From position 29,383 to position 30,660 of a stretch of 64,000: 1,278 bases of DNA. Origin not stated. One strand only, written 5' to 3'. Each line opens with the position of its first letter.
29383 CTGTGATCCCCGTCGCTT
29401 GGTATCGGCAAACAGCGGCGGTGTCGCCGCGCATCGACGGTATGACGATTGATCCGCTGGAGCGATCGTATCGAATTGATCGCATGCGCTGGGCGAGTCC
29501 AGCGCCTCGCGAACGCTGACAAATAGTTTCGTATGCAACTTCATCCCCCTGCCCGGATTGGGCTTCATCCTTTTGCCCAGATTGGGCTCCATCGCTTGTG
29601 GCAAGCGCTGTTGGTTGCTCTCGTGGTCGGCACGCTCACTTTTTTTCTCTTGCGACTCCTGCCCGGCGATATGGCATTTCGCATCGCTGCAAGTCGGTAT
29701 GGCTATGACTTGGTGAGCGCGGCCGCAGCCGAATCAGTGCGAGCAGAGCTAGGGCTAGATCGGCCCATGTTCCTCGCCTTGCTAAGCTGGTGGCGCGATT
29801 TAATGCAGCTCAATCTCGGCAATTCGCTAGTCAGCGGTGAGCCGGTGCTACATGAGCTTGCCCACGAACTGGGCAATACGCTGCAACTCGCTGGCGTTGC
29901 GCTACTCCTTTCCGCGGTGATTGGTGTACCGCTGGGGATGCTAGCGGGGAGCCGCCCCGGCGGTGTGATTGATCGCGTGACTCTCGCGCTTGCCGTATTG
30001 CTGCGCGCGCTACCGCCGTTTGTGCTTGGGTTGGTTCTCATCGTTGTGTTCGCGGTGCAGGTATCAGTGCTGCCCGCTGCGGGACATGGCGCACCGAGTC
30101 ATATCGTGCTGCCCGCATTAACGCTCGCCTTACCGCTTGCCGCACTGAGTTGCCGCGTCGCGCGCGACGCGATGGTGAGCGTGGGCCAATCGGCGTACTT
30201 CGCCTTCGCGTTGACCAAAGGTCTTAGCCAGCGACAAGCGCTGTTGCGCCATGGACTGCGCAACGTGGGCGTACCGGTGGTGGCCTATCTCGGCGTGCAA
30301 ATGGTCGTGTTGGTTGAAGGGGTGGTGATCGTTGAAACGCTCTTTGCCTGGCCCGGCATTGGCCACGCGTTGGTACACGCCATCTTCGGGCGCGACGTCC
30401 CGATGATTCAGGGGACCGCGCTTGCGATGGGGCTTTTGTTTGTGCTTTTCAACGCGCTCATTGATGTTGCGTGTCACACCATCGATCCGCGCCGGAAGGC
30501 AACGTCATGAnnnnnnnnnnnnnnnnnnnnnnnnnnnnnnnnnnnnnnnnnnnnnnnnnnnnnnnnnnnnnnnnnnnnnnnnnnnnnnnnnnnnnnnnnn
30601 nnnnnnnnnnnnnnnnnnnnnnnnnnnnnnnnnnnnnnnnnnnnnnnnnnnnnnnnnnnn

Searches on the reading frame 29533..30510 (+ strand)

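Call 20: search_protein_families(library=ncbifam, proteins=[window:29533-30510:+], max_evalue=0.00001)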
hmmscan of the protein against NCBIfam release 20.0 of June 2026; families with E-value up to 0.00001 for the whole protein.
window:29533-30510:+ (325 aa): 16 families
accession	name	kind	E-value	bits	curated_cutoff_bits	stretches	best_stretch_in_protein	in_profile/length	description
NF045470.1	Opp2B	equivalog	2.4e-81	273.2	350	1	21-322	1-300/300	nickel ABC transporter permease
TIGR02789.1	nickel_nikB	equivalog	2.2e-70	237.5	447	1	19-322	6-307/314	nickel ABC transporter permease subunit NikB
NF045469.1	Opp1B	equivalog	9.8e-70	235.5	380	1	19-321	6-306/307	nickel/cobalt ABC transporter permease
NF007677.0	PRK10352.1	equivalog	1e-60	205.5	433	1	21-322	8-307/314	nickel ABC transporter permease subunit NikB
NF011661.0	PRK15081.1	equivalog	1.1e-54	186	463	1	20-320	7-302/306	glutathione ABC transporter permease GsiC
NF045471.1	Opp3B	equivalog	1.2e-51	175.9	480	1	19-322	6-303/308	oligopeptide ABC transporter permease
NF045472.1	Opp4B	equivalog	3.9e-48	164.4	450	1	18-320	5-317/319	oligopeptide ABC transporter permease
NF007008.0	PRK09471.1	equivalog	1.2e-45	156.2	388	1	19-320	6-303/306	oligopeptide ABC transporter permease OppB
NF008161.0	PRK10914.1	equivalog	1.1e-44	153.1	590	2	188-321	202-335/339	dipeptide ABC transporter permease DppB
NF011690.0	PRK15110.1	equivalog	2.9e-31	109.1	432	2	189-319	181-311/321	putrescine export ABC transporter permease SapB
NF043081.1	MMSYN1_0165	equivalog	5.3e-25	88.2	350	1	99-322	161-385/388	oligopeptide ABC transporter permease OppB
NF011712.0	PRK15133.1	subfamily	3.7e-21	75.5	445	2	190-320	227-358/364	microcin C ABC transporter permease YejB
NF045474.1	Opp2C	equivalog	1.7e-07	31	300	1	113-257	39-168/236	nickel transporter permease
TIGR01097.1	PhnE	equivalog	4.3e-07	29.7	216.7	1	105-174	53-124/252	phosphonate ABC transporter, permease protein PhnE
TIGR02790.1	nickel_nikC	equivalog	4.9e-07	29.6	358.45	1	113-253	61-186/258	nickel ABC transporter permease subunit NikC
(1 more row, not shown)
